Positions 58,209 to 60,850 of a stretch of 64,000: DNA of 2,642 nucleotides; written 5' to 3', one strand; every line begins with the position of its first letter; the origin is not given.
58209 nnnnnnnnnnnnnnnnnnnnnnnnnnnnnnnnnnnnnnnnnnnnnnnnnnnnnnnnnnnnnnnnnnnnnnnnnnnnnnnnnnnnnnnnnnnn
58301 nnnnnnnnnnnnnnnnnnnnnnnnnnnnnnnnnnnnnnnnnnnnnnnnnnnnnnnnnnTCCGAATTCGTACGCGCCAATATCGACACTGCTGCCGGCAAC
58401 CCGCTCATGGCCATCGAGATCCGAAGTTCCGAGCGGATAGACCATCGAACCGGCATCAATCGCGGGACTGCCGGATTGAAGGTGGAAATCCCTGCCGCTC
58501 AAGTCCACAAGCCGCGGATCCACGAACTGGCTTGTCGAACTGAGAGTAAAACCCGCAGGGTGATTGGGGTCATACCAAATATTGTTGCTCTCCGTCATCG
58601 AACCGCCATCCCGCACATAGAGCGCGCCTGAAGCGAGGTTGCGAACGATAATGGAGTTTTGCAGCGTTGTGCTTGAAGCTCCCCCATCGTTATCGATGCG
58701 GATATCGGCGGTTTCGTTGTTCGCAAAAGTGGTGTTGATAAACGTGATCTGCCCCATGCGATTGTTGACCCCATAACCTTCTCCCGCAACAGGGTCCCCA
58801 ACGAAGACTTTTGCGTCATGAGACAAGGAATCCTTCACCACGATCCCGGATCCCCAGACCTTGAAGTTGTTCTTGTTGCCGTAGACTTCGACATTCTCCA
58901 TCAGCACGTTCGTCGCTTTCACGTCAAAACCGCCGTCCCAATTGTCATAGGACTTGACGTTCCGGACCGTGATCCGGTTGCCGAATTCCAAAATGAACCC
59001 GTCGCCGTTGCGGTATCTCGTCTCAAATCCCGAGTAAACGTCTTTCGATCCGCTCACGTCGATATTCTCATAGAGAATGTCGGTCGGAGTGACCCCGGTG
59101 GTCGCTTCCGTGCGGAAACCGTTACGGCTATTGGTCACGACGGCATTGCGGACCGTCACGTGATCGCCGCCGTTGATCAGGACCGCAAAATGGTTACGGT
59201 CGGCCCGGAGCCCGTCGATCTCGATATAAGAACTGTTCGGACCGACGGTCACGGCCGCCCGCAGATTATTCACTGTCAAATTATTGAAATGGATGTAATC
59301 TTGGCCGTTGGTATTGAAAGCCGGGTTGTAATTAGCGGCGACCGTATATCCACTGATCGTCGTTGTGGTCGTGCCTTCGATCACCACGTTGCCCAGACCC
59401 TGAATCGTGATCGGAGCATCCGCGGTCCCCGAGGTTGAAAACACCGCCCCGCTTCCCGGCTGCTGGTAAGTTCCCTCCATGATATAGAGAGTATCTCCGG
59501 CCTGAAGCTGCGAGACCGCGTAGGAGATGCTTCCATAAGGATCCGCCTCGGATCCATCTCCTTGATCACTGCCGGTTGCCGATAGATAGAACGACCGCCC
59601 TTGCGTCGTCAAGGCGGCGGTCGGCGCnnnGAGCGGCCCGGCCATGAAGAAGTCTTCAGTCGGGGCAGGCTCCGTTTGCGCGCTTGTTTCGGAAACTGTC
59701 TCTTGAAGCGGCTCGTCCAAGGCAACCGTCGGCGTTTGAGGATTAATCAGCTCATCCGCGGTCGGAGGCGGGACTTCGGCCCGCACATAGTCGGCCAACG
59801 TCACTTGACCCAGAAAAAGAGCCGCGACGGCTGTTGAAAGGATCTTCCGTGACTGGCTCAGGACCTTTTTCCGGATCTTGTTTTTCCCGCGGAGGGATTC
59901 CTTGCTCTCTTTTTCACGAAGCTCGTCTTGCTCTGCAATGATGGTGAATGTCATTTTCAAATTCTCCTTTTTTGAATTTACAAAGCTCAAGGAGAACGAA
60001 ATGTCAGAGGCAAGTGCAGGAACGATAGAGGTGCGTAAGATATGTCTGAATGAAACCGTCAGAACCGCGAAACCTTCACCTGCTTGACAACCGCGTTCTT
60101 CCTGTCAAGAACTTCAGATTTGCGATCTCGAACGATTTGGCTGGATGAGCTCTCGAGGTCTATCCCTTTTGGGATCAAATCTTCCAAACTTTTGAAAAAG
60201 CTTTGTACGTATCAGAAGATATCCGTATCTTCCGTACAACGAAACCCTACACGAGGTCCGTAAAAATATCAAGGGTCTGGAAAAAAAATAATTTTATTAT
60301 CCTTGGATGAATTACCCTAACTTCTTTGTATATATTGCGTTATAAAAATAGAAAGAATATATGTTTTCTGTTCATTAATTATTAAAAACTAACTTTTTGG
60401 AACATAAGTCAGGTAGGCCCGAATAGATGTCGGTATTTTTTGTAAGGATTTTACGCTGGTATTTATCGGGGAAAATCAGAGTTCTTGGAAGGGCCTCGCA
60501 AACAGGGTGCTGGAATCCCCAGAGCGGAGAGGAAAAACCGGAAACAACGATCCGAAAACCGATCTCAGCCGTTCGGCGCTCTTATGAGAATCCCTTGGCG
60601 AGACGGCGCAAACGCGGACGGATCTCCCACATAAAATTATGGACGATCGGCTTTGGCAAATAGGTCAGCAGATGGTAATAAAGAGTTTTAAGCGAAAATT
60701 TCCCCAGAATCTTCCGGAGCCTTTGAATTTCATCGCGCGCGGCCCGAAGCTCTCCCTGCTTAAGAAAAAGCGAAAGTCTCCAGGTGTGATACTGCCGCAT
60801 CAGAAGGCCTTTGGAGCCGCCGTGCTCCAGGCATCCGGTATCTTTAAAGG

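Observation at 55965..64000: Surface-protein gene directly followed by a GT2 / sugar-epimerase / GT2 / C-methyltransferase cluster: possible dedicated protein-glycosylation or branched-sugar glycan locus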

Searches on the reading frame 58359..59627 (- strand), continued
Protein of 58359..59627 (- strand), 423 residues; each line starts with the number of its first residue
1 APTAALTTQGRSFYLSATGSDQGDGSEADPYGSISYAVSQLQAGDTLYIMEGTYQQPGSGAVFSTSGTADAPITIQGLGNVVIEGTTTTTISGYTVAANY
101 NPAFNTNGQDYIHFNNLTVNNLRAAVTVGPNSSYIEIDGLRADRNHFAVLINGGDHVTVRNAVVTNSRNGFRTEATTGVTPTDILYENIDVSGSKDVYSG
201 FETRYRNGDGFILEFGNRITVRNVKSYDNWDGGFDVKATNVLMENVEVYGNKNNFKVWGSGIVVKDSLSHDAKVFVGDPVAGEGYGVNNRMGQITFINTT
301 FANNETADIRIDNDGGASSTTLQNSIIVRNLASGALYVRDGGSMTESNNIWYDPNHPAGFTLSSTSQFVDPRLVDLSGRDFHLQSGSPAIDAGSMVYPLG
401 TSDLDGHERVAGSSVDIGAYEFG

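Call 64: search_solved_structures(query=A3, max_evalue=1, show_alignments=4)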
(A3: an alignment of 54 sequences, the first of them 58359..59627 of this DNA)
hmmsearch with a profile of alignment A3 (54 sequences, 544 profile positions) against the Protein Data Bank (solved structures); distinct sequences matched with E-value up to 1: 40.
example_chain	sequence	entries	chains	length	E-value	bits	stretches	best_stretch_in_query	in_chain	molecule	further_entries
3vst_A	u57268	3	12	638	9.2e-27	97.2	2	44-118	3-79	Xylosidase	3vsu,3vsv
2pyg_A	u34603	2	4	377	6.8e-22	81.1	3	195-298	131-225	Poly(beta-D-mannuronate) C5 epimerase 4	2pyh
9rx2_A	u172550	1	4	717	1.4e-21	80.1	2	194-408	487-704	Parallel beta-helix repeat protein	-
1ru4_A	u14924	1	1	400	2.6e-21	79.2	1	37-433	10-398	Pectate lyase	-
5olq_A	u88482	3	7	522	5e-20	75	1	41-312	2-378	Rhamnogalacturonan lyase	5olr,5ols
6kqs_A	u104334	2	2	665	2.1e-16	63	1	25-252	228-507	lacto-N-biosidase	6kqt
6kfn_A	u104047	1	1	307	1.1e-14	57.4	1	65-322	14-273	alginate lyase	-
5lw3_A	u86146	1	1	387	4.9e-14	55.2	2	195-300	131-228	Poly(beta-D-mannuronate) C5 epimerase 6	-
8xfq_A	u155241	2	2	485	7.4e-12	48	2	224-301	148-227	mannuronan 5-epimerase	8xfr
8ja4_A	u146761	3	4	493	8.8e-12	47.8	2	224-301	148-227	mannuronan 5-epimerase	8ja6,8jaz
4nk8_A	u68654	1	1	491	6.3e-11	44.9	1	170-321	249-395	Poly(beta-D-mannuronate) C5 epimerase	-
7dmk_A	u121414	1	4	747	7.4e-11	44.7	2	59-117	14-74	BcAlyPL6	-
4ozy_A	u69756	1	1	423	1e-10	44.3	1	170-321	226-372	Poly(beta-D-mannuronate) C5 epimerase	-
4ozz_A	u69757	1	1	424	1e-10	44.2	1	170-321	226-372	Poly(beta-D-mannuronate) C5 epimerase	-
4nk6_A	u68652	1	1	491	1.4e-10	43.8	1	170-321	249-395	Poly(beta-D-mannuronate) C5 epimerase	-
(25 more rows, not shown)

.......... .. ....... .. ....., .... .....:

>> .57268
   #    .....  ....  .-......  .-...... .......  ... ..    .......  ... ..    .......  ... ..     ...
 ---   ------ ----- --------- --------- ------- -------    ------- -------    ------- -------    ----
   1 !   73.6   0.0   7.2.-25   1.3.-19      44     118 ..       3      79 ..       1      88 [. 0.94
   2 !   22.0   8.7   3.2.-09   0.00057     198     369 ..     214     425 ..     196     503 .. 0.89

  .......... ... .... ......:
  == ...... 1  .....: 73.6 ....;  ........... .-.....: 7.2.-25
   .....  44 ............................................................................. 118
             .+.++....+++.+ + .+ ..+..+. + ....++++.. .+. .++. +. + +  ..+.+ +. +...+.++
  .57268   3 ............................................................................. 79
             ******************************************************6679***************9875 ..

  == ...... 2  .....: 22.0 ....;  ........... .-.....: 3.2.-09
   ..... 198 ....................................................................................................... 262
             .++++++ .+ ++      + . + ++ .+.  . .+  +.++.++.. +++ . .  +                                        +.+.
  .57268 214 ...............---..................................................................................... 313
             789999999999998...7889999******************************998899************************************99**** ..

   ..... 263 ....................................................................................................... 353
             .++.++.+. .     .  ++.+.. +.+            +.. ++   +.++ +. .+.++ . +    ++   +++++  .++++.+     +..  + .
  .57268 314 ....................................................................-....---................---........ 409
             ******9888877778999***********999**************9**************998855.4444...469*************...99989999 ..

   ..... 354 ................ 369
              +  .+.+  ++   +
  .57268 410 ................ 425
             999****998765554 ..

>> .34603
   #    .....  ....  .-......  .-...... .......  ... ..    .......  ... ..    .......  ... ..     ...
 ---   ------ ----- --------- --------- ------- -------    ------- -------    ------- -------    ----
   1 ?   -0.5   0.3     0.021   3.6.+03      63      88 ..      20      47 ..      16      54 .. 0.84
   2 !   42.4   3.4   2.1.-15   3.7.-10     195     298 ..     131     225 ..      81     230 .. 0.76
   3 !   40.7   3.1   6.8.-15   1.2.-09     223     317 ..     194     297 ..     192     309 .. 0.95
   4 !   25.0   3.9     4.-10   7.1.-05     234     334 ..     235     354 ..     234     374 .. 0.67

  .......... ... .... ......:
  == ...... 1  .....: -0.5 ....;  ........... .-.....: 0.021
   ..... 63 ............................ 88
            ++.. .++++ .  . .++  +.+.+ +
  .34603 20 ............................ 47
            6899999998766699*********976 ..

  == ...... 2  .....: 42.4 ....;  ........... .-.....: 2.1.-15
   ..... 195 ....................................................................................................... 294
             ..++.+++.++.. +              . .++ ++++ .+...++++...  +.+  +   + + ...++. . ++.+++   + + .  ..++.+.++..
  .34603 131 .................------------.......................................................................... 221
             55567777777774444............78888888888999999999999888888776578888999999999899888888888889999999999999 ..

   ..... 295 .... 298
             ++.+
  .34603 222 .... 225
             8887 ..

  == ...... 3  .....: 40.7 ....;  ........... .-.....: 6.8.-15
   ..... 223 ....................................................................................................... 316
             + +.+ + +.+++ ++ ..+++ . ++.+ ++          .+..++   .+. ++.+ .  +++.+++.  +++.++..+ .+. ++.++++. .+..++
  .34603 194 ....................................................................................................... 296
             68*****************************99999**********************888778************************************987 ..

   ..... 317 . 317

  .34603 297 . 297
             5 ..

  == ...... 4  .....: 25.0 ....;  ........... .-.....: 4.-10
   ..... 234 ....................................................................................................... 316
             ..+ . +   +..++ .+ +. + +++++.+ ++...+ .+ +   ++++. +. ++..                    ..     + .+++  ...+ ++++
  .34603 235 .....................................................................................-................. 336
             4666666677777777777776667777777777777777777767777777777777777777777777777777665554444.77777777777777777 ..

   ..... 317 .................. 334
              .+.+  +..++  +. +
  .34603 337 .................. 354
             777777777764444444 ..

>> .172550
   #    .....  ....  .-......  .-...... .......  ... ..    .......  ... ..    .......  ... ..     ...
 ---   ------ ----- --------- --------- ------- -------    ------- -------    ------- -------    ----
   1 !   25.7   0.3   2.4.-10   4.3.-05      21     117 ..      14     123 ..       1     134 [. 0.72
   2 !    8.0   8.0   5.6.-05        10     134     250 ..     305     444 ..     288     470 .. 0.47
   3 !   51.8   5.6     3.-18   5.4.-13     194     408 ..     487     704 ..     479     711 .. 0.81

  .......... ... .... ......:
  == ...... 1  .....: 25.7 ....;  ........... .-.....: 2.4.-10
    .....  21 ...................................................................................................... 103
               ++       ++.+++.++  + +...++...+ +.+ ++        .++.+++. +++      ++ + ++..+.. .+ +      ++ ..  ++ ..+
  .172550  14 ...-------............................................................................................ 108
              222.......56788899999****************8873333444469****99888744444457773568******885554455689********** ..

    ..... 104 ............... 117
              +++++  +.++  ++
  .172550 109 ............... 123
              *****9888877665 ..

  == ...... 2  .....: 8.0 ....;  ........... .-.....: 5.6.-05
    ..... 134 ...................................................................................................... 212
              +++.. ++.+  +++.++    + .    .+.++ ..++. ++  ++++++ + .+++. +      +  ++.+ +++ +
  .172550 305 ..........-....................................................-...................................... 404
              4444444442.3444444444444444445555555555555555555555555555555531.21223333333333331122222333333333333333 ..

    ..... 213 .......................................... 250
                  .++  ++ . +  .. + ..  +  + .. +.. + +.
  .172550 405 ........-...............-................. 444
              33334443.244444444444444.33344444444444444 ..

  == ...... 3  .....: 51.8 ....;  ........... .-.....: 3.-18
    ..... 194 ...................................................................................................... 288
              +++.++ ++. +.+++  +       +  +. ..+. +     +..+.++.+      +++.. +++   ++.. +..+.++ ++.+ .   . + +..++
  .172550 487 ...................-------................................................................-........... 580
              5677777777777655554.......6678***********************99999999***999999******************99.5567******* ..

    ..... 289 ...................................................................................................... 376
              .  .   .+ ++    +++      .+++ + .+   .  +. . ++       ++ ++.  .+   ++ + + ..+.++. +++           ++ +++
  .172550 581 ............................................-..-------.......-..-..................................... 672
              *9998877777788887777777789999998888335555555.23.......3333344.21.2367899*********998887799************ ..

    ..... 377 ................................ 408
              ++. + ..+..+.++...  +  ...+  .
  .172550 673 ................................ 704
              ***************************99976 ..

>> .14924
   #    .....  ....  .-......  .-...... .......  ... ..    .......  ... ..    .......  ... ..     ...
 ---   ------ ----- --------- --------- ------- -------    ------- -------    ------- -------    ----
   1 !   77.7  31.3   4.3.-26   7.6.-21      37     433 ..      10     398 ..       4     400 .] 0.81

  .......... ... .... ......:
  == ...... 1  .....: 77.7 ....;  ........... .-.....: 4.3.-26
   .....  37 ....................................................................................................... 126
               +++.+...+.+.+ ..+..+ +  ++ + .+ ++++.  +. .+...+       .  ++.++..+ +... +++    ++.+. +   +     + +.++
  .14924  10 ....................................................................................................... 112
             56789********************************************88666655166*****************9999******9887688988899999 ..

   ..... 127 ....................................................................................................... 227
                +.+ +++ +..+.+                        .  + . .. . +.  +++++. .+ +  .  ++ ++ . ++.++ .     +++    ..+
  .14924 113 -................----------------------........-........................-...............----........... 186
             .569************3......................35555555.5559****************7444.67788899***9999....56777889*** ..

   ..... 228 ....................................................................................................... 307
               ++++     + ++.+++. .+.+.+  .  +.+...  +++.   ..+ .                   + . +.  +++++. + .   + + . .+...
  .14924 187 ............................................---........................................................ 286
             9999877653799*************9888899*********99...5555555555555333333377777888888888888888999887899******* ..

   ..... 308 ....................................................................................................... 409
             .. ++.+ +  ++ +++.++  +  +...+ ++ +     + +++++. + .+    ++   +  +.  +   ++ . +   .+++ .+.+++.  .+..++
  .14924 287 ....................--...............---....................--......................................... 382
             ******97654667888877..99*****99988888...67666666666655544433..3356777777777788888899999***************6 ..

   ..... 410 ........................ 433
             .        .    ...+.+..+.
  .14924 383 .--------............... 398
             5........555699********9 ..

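Call 109: search_protein_representatives(protein=window:58359-59627:-)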
Query: 423 residues. Proteins with E-value up to 0.001 (for the whole library): 11578; up to 1e-10: 1214; up to 1e-30: 72. The best 150 are listed.
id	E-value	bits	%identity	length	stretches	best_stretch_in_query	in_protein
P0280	6.7e-175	598.5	65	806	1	7-423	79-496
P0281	4.4e-150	516.7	62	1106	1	3-423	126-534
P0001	2.8e-141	487.7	54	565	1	4-422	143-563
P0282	5.8e-137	473.5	56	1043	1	2-423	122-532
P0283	2.6e-127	441.8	57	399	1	10-394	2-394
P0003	4.9e-119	414.5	54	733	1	10-422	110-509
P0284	9.1e-115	400.4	56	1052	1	8-422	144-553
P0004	1.7e-111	389.7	50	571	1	9-420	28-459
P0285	7.1e-104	364.5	50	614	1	5-422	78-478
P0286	1.1e-102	360.6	49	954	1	5-421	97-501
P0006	1.3e-100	353.8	50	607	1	8-423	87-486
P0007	5.0e-96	338.7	47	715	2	6-421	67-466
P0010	1.4e-94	333.9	48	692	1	2-422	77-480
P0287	8.1e-93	328.1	47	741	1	4-422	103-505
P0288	5.0e-92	325.5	50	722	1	82-423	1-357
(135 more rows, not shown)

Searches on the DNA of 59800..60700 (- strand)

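Call 34: search_rna_families(source=window, start=59800, end=60700, threshold=evalue, max_evalue=1, show_alignments=3)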
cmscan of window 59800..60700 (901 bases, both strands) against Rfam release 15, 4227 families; matches with E-value up to 1: 0.
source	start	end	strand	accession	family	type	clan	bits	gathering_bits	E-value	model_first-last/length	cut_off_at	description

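Call 80: build_rna_model(alignment_id=A6)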
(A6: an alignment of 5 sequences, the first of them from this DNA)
Model R1 built from alignment A6 (5 sequences, 104 columns); structure: RNAalifold consensus.
model positions 104; base pairs 24; branch points 2; effective number of sequences 0.96; information 0.592 bits per position. Calibrated on 0.2 Mb of random sequence (short: E-values are rough).
structure used (alignment columns):
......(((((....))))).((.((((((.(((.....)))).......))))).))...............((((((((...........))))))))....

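Call 82: search_with_rna_model(model_id=R1, sources=[window, L002, L003, L004, L005, L006, L009, L010, L011, L012, L013, L014, L015, L016, L017, L018, L019, L028, L034, L035, L040, L041], max_evalue=1)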
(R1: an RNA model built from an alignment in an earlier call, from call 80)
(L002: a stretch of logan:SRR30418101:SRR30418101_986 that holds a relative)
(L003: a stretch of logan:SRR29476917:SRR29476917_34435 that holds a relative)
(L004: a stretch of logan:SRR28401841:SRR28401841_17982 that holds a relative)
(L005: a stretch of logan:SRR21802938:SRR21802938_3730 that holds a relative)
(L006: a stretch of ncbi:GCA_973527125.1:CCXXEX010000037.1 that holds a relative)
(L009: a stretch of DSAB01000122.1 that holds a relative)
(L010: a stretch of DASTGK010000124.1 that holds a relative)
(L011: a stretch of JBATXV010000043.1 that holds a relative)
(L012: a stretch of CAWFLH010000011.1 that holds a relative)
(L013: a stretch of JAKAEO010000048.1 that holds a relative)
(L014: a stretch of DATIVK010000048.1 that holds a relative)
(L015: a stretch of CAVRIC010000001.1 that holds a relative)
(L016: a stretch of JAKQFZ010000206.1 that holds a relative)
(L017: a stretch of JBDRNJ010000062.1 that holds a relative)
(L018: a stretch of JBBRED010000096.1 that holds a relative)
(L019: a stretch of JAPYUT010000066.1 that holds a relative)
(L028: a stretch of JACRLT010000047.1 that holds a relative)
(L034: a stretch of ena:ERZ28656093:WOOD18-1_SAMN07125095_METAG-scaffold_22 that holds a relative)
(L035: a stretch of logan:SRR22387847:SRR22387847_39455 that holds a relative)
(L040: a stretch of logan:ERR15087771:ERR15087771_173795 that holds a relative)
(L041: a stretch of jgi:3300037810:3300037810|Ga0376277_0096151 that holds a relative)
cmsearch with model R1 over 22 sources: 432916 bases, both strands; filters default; matches with E-value up to 1: 5.
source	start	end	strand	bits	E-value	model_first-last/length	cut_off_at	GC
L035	11334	11437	+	130.3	1.5e-27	1-104/104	no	0.49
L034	11382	11485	+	128.8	3.3e-27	1-104/104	no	0.51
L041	3320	3423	+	126.3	1.3e-26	1-104/104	no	0.45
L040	7172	7274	+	126.1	1.4e-26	1-104/104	no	0.5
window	60079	60181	-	117.1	1.7e-24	1-104/104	no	0.49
